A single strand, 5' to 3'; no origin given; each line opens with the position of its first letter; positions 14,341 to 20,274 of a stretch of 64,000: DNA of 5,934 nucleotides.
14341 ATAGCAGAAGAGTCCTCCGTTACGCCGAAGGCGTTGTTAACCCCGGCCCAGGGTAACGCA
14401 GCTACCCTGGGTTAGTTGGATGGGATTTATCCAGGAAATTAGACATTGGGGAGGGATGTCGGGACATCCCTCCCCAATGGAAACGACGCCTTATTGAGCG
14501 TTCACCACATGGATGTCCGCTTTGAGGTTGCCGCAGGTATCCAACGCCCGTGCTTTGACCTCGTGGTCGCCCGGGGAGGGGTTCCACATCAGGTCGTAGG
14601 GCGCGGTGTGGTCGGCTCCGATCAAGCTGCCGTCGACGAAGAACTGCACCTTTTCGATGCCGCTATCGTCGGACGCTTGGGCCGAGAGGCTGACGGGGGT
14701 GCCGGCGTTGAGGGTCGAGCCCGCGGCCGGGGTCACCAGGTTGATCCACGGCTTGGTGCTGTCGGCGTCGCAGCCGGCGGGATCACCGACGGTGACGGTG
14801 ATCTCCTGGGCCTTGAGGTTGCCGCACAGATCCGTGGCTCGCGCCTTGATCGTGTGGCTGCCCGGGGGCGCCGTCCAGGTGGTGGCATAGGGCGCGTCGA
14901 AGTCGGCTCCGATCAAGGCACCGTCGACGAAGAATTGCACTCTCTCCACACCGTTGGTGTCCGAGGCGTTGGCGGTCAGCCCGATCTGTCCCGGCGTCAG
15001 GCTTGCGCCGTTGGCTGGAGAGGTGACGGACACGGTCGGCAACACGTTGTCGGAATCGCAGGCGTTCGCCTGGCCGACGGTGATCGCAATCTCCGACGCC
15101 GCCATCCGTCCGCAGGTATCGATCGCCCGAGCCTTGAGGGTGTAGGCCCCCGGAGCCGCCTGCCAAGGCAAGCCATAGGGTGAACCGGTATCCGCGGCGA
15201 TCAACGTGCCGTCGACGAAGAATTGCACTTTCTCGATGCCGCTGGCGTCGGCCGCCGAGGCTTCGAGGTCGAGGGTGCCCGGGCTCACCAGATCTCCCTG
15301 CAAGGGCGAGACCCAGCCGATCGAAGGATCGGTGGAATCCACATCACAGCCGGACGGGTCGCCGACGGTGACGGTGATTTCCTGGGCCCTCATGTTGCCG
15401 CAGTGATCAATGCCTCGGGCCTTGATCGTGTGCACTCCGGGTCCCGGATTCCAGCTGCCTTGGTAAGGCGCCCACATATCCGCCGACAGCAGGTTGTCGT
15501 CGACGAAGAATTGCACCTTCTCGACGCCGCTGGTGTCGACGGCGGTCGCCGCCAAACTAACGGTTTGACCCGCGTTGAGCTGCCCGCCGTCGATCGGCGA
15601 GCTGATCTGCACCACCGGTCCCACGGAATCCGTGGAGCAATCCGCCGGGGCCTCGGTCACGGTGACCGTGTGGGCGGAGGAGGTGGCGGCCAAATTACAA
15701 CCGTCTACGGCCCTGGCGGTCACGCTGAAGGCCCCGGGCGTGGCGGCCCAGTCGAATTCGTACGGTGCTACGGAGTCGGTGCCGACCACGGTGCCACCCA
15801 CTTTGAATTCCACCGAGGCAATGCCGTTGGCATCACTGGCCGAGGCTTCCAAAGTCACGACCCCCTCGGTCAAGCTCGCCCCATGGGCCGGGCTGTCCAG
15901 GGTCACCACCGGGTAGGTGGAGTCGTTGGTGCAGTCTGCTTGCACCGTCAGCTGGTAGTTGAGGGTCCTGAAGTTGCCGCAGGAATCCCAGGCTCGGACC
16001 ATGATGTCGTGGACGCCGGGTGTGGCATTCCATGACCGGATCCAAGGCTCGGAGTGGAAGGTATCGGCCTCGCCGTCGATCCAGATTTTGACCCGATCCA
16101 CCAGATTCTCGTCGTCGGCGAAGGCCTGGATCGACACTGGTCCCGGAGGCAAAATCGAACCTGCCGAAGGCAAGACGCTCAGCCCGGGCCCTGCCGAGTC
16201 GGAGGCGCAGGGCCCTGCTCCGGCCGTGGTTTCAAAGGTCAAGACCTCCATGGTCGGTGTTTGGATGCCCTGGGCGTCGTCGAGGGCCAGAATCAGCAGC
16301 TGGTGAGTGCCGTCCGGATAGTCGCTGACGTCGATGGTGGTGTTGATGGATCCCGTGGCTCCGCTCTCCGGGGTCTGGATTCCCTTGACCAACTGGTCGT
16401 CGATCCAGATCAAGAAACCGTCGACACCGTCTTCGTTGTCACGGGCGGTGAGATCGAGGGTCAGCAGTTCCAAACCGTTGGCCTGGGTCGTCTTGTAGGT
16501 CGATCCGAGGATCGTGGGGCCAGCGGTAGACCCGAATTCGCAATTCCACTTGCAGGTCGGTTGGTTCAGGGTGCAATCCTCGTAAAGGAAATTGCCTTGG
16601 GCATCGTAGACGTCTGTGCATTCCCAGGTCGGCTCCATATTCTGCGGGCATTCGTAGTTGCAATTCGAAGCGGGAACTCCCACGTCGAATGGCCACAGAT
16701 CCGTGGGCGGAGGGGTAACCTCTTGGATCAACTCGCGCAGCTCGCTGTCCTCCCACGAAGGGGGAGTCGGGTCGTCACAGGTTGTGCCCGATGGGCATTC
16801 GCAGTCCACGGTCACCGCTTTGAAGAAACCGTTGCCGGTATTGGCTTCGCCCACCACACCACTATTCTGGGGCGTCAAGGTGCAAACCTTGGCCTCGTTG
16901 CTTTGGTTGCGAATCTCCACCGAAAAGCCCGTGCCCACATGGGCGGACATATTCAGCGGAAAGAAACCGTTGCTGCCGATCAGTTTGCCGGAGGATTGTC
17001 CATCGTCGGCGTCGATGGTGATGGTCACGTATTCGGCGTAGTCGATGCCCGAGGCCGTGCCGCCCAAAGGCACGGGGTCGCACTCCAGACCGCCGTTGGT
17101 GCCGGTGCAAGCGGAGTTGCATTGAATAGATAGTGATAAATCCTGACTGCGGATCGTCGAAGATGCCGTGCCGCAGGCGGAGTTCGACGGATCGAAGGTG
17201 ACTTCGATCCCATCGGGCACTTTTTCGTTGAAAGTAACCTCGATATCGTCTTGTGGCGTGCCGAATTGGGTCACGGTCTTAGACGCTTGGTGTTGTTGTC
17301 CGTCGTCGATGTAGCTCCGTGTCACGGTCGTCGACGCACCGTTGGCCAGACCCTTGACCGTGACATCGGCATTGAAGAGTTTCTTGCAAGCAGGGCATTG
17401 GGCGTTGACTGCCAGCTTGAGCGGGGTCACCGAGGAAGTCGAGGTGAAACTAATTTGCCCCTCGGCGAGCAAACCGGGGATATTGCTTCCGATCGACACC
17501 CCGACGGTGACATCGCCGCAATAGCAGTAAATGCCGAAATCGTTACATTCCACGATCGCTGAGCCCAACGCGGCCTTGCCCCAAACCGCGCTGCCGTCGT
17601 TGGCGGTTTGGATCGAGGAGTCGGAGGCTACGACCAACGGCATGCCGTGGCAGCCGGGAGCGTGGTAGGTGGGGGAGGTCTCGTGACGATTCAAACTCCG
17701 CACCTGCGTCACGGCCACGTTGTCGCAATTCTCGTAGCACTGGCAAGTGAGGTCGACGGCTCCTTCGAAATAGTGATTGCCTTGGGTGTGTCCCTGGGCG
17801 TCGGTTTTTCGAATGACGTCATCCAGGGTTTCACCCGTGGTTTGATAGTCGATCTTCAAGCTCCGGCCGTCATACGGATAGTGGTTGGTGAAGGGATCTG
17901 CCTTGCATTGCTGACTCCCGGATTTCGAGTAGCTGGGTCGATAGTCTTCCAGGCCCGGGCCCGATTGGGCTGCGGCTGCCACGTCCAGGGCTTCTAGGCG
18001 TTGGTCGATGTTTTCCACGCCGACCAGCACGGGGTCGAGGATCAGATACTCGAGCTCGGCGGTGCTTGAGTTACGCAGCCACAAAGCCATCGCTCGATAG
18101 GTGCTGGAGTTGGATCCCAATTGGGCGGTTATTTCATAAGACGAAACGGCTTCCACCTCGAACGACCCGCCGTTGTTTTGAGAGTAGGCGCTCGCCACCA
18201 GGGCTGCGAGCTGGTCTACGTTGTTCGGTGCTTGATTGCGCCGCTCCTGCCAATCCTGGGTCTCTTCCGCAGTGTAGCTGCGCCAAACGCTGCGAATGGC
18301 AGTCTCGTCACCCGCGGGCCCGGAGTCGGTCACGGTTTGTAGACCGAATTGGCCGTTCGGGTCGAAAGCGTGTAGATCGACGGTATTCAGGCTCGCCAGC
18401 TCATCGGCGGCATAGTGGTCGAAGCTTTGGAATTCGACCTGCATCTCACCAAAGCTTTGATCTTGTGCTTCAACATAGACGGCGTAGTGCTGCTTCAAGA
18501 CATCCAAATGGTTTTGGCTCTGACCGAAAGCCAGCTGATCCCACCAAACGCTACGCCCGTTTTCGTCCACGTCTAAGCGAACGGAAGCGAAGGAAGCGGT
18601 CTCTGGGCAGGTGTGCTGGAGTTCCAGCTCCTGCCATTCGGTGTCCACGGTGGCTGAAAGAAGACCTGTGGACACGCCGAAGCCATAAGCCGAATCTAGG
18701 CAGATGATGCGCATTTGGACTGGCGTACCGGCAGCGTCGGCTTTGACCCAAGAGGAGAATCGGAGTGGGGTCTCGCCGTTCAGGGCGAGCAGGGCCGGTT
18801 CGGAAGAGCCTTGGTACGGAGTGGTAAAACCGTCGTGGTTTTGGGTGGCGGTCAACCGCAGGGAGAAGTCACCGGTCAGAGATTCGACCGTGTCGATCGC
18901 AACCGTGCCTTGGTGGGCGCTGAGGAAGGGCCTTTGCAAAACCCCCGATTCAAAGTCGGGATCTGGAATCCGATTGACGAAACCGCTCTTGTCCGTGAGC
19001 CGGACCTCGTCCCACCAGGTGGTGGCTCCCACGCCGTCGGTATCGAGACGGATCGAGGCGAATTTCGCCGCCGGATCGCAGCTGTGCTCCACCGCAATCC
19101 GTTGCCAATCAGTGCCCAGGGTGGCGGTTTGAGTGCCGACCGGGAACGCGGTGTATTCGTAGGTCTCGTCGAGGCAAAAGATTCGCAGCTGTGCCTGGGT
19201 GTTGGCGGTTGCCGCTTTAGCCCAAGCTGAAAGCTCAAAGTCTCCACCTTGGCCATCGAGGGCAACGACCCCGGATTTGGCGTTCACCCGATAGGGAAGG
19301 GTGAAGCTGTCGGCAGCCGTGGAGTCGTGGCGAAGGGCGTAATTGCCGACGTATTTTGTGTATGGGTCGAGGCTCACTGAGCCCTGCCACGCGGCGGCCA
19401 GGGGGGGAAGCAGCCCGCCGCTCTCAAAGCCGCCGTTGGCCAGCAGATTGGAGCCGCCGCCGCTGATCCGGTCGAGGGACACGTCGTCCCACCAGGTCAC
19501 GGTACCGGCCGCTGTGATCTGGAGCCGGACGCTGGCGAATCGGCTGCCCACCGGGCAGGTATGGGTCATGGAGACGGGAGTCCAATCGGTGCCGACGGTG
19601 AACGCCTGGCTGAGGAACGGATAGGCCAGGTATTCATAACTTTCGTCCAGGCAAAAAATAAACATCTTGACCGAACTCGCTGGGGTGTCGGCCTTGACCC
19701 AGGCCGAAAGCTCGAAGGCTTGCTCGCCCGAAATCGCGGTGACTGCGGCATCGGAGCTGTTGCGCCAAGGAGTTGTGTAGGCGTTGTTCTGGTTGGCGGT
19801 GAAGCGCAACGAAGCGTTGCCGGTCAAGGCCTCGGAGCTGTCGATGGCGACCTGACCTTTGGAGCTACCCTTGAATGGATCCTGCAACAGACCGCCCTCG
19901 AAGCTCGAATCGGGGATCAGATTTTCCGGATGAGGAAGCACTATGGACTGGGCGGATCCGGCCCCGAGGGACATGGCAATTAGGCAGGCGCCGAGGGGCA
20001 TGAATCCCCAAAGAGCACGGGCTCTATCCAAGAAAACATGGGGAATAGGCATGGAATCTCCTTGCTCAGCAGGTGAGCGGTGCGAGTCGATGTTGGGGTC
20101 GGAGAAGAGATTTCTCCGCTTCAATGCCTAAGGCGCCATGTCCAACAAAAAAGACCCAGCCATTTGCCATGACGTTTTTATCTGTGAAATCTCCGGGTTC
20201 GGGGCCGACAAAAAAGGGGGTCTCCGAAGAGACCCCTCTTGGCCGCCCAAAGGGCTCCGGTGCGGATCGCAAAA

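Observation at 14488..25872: Tandem giant paralogs whose 3' 1743 bp are 100% identical while the 5' ~3.9 kb have diverged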

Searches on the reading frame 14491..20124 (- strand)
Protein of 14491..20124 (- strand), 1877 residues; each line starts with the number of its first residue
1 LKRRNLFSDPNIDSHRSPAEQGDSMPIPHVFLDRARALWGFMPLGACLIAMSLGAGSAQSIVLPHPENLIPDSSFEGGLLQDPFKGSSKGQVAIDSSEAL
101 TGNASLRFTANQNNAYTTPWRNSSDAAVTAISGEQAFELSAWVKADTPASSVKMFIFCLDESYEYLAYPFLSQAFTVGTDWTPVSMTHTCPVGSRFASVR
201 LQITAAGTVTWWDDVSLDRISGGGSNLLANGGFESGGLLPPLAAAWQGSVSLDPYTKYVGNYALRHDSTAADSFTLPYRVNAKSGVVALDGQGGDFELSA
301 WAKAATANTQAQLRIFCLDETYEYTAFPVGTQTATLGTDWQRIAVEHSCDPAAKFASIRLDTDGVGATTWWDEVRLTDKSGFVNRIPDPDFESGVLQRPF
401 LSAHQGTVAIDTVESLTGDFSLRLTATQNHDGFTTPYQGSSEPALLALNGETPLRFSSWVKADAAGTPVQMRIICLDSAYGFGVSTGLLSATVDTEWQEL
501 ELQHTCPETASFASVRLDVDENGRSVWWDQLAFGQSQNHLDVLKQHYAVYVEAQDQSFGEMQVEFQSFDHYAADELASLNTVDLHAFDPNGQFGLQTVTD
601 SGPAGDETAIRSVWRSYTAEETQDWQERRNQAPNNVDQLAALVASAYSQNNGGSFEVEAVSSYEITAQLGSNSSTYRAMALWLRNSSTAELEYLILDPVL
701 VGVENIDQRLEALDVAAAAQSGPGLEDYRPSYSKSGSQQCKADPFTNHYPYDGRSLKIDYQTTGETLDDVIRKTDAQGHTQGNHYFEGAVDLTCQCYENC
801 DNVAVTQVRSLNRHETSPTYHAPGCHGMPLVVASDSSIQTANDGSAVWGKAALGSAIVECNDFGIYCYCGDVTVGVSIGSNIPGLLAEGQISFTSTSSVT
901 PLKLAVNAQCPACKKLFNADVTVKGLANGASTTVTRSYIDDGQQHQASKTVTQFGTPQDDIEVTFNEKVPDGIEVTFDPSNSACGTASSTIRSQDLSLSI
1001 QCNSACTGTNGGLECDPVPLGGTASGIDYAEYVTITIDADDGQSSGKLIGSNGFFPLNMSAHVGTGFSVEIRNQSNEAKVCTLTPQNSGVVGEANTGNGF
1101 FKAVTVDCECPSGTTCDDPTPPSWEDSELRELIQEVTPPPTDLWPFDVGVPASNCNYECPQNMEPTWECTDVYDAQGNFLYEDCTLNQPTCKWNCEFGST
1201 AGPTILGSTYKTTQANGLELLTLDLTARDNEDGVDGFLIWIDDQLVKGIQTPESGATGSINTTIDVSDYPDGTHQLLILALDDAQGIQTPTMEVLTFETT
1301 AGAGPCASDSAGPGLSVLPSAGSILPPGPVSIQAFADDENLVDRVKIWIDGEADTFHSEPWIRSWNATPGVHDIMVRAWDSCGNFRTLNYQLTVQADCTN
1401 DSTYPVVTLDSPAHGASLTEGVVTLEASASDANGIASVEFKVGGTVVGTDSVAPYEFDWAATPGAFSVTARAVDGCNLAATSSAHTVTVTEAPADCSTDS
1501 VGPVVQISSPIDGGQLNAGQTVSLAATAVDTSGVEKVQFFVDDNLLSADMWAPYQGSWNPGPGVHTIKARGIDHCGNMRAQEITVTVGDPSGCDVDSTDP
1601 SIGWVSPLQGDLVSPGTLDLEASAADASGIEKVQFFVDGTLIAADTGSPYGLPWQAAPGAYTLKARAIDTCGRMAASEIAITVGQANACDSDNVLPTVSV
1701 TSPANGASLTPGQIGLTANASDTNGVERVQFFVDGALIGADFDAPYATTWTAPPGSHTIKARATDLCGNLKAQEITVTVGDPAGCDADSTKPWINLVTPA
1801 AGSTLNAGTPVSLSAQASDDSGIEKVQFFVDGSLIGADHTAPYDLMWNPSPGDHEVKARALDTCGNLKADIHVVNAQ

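Call 5: search_protein_families(library=pfam, proteins=[window:14491-20124:-], max_evalue=0.01)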
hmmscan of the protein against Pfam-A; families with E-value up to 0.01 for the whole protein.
window:14491-20124:- (1877 aa): 6 families
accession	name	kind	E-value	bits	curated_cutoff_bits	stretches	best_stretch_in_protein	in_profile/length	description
PF17957.7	Big_7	-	2.1e-99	326.6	24.1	6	1696-1761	1-70/70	Bacterial Ig domain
PF02018.23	CBM_4_9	-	8e-07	29.9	25.9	0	68-203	2-129/136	Carbohydrate binding domain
PF00801.26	PKD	-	4.7e-06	27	23.5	0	1800-1874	6-79/80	PKD domain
PF14041.11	Lipoprotein_21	-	9.2e-05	23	25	0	1708-1749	8-47/87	LppP/LprE lipoprotein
PF19077.6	Big_13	-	0.00018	22.4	27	0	1754-1779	74-100/102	Bacterial Ig-like domain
PF15418.12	DUF4625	-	0.00032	21.4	27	0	1787-1827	9-53/131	Domain of unknown function (DUF4625)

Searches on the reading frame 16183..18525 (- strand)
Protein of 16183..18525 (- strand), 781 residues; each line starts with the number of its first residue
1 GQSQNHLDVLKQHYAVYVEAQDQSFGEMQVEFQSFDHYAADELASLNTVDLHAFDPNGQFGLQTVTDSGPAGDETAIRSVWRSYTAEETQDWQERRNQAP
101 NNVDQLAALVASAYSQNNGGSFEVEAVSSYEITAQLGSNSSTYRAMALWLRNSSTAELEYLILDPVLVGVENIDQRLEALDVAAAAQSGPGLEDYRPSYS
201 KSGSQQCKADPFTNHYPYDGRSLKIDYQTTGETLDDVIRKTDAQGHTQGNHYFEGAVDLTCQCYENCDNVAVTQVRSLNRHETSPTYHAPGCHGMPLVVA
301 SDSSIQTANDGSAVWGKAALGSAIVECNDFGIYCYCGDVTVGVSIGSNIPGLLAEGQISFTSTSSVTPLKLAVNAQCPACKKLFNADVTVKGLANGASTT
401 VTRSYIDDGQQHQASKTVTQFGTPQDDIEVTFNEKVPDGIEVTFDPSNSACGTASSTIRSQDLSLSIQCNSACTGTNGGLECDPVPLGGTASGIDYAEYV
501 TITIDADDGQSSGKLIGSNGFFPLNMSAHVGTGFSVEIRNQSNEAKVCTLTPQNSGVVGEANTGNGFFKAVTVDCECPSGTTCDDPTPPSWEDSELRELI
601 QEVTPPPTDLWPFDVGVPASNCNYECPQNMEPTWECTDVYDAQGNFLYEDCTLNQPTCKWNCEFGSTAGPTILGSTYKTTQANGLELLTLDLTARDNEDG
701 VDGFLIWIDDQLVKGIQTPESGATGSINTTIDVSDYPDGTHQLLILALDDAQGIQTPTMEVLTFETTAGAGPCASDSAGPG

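Call 17: find_related_loci(query=A2, collection=genome_contigs, flank=10000)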
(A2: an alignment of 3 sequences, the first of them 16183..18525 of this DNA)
Query A2 (781 aa) in genome_contigs; peptide patterns used: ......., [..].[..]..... (x = any residue, [..] = any of these).
58 stretches matched a pattern; 1 encode a relative of the query (tblastn E <= 1e-3); 1 distinct loci.
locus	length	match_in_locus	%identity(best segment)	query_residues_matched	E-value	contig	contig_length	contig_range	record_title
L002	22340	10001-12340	82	1-781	0e+0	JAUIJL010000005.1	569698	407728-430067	MAG: Thermoanaerobaculia bacterium isolate Co_bin.310 NODE_89_length_569698_cov_5.150187, whole genome shotgun sequence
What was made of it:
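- Tried and rejected: The genome_contigs scan gave only the one MAG (call 17).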

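Call 31: search_protein_families(library=pfam, proteins=[window:16183-18525:-], max_evalue=5)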
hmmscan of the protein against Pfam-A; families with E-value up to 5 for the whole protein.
window:16183-18525:- (781 aa): 2 families
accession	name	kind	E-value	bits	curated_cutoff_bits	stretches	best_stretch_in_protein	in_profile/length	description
PF17957.7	Big_7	-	0.32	12.1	24.1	1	687-743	19-68/70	Bacterial Ig domain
PF23292.1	SAND_ULT1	-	0.76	10.7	25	1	254-282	35-62/95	ULTRAPETALA1 SAND domain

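Call 33: search_solved_structures(query=A2, max_evalue=1)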
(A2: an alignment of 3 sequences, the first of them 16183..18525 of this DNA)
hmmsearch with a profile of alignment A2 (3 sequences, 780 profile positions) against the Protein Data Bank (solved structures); distinct sequences matched with E-value up to 1: 0.

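Call 43: find_related_loci(query=A2, collection=metagenome_contigs, flank=10000)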
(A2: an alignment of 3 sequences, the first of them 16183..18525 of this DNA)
Query A2 (781 aa) in metagenome_contigs; peptide patterns used: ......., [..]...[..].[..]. (x = any residue, [..] = any of these).
199 stretches matched a pattern, but none encodes a relative of the query by tblastn (E <= 1e-3).

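Call 44: search_protein_representatives(alignment_id=A2)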
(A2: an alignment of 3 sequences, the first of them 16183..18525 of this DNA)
Query: 3 sequences, 780 profile positions. Proteins with E-value up to 0.001 (for the whole library): 19; up to 1e-10: 7; up to 1e-30: 2. The best 19 are listed.
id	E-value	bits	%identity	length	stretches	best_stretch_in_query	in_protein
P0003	0.0e+00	1670.6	-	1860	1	1-780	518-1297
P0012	6.4e-34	133.6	-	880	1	464-777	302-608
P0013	1.7e-28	115.7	-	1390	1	10-475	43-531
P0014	6.0e-27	110.6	-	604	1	126-481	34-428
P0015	2.6e-19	85.3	-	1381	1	378-760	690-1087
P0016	7.6e-18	80.5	-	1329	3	256-477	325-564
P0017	1.3e-15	73.1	-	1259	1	384-763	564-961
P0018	2.3e-10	55.7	-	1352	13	721-774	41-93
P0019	5.6e-10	54.5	-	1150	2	118-398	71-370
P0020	7.1e-10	54.1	-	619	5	703-750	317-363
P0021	8.4e-08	47.2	-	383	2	78-173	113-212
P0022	9.0e-07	43.8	-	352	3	698-757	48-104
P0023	3.6e-05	38.5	-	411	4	467-572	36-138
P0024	7.8e-05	37.4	-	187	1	6-152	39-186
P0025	1.4e-04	36.6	-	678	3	478-565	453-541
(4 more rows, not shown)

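Call 45: search_protein_families(library=pfam, proteins=[P0012, P0013, P0014, P0015, P0016, P0017, P0019], max_evalue=0.001)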
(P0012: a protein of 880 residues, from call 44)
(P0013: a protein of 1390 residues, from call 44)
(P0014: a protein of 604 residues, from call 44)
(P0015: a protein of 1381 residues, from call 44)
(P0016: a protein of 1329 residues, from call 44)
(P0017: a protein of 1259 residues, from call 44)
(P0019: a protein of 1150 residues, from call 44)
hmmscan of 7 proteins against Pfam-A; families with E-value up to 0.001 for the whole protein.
P0012 (880 aa): 3 families
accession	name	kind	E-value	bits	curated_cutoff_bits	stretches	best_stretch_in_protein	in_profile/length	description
PF24517.2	CBM96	-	3.3e-18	66.5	26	1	726-877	5-163/164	Carbohydrate-binding module family 96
PF16158.11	N_BRCA1_IG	-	3.3e-09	37.7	28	1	618-719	7-108/108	Ig-like domain from next to BRCA1 gene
PF17957.7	Big_7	-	0.00024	22.1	24.1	0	516-572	19-68/70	Bacterial Ig domain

P0013 (1390 aa): 8 families
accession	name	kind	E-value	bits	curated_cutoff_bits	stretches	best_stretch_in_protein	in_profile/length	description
PF17957.7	Big_7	-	1.4e-101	333.6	24.1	6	929-995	1-69/70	Bacterial Ig domain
PF16640.11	Big_3_5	-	4.4e-11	43.6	35.5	0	1125-1192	4-75/88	Bacterial Ig-like domain (group 3)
PF00047.31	ig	-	7e-09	36.3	21.8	0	1221-1258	3-40/81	Immunoglobulin domain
PF06832.18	BiPBP_C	-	1.1e-06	28.9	26.8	0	859-912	35-84/90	Penicillin-Binding Protein C-terminus Family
PF03793.24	PASTA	-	2.9e-06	27.6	23.2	0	1301-1328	39-63/64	PASTA domain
PF15915.11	BAT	-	5.7e-06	26.7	25.8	0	1127-1195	45-115/156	GAF and HTH_10 associated domain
PF15418.12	DUF4625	-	3.3e-05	24.6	27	0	928-964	13-53/131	Domain of unknown function (DUF4625)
PF08710.16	CoV_NSP9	-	8.4e-05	23.4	27.2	0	1111-1169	14-72/111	Coronavirus replicase NSP9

P0014 (604 aa): 0 families

P0015 (1381 aa): 2 families
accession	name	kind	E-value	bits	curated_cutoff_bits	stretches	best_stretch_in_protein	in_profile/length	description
PF16158.11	N_BRCA1_IG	-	1.2e-24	87.4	28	3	182-267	19-108/108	Ig-like domain from next to BRCA1 gene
PF24517.2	CBM96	-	3.3e-13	50.2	26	1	1223-1377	5-163/164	Carbohydrate-binding module family 96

P0016 (1329 aa): 4 families
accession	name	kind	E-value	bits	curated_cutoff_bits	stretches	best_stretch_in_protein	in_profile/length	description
PF16158.11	N_BRCA1_IG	-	5.3e-25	88.5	28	2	1113-1204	8-106/108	Ig-like domain from next to BRCA1 gene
PF22544.2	HYDIN_VesB_CFA65-like_Ig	-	2.5e-08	34.5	25.5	1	1226-1319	8-97/100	HYDIN/CFA65/VesB-like, Ig-like domain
PF17957.7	Big_7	-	5.1e-05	24.3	24.1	1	756-832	12-68/70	Bacterial Ig domain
PF07705.17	CARDB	-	0.00016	22.2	22.7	0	991-1018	6-33/101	CARDB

P0017 (1259 aa): 2 families
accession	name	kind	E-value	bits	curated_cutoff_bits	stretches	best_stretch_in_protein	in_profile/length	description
PF24517.2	CBM96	-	1.1e-16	61.5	26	1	1100-1249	7-162/164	Carbohydrate-binding module family 96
PF15780.11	ASH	-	0.00023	21.7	27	0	45-111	8-73/98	Abnormal spindle-like microcephaly-assoc'd, ASPM-SPD-2-Hydin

P0019 (1150 aa): 3 families
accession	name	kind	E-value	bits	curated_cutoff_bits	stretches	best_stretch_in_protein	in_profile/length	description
PF16158.11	N_BRCA1_IG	-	3.3e-08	34.5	28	1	810-911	7-108/108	Ig-like domain from next to BRCA1 gene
PF22544.2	HYDIN_VesB_CFA65-like_Ig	-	1.5e-07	32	25.5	0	946-1020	23-90/100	HYDIN/CFA65/VesB-like, Ig-like domain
PF07610.17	DUF1573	-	4.2e-05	23.9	26.1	0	1053-1136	8-86/98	Protein of unknown function (DUF1573)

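Call 53: predict_structure(alignment_id=A2)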
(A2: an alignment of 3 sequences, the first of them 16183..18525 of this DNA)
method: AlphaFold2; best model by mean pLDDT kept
length: 781 residues; sequences in the alignment: 3
mean_pLDDT: 38.4   pTM: 0.24
mean pLDDT of the five models: 38.4, 36.0, 34.0, 32.5, 30.9
residues with pLDDT >= 90: 1; 70-90: 80; 50-70: 104; < 50: 596
segments of 3 or more residues with pLDDT < 50: 1-107, 109-114, 116-119, 124-150, 156-382, 471-634, 650-672, 674-678, 680-683, 720-723, 750-756, 768-781
pLDDT, mean of each block of 10 residues (from residue 1): 28 28 25 30 39 38 45 38 34 37 47 49 47 29 39 52 31 30 27 22 20 21 20 21 24 20 19 20 19 20 23 21 20 20 22 20 21 22 67 79 76 83 67 73 81 70 70 31 25 20 22 21 23 24 35 25 26 41 39 30 23 25 36 55 67 39 33 48 55 55 69 62 57 67 65 46 54 28 24
secondary structure, 60 per line:
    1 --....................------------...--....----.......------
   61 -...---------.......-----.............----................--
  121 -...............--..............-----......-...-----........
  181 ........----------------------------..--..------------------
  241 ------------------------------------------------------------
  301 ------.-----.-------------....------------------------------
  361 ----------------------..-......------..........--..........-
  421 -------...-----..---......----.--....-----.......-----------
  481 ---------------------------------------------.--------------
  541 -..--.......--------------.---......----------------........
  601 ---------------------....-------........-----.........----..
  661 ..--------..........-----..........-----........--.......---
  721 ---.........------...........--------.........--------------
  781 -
elements in order (helices of 4 or more, strands of 3 or more residues): H3-22 H40-43 H48-54 H74-80 H86-98 H103-118 E122-136 E139-152 E158-163 H173-188 H327-330 E386-391 E398-407 E410-419 E428-430 E441-446 E454-457 E463-469 E546-552 E571-576 H593-600 E622-625 E633-640 E646-654 E659-662 E671-680 E686-695 E701-708 E711-717 E724-732 E739-749 E758-766
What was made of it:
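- Tried and rejected: The AlphaFold model from 3 sequences had pLDDT 38, so no fold search was run (call 53).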

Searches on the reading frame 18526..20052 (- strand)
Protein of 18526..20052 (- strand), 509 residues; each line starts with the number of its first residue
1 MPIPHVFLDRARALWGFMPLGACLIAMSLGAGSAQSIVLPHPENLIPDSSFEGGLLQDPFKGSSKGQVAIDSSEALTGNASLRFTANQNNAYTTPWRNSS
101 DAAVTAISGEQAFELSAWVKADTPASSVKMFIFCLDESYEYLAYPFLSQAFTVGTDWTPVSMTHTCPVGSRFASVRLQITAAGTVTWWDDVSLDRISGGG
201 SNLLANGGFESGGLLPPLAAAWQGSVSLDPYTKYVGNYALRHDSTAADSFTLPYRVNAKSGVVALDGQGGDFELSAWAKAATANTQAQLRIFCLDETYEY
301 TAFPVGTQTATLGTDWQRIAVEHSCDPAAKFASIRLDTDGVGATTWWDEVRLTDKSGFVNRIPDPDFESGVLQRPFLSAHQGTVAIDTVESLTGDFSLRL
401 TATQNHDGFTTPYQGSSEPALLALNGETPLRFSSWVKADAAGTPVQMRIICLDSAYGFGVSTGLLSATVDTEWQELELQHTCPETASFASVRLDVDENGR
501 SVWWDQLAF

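Call 31: search_protein_families(library=pfam, proteins=[window:18526-20052:-], max_evalue=5)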
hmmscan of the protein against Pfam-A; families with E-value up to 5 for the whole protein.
window:18526-20052:- (509 aa): 1 family
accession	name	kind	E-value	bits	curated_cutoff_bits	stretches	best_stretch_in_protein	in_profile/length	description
PF02018.23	CBM_4_9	-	1.5e-09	38.8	25.9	2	44-180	2-130/136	Carbohydrate binding domain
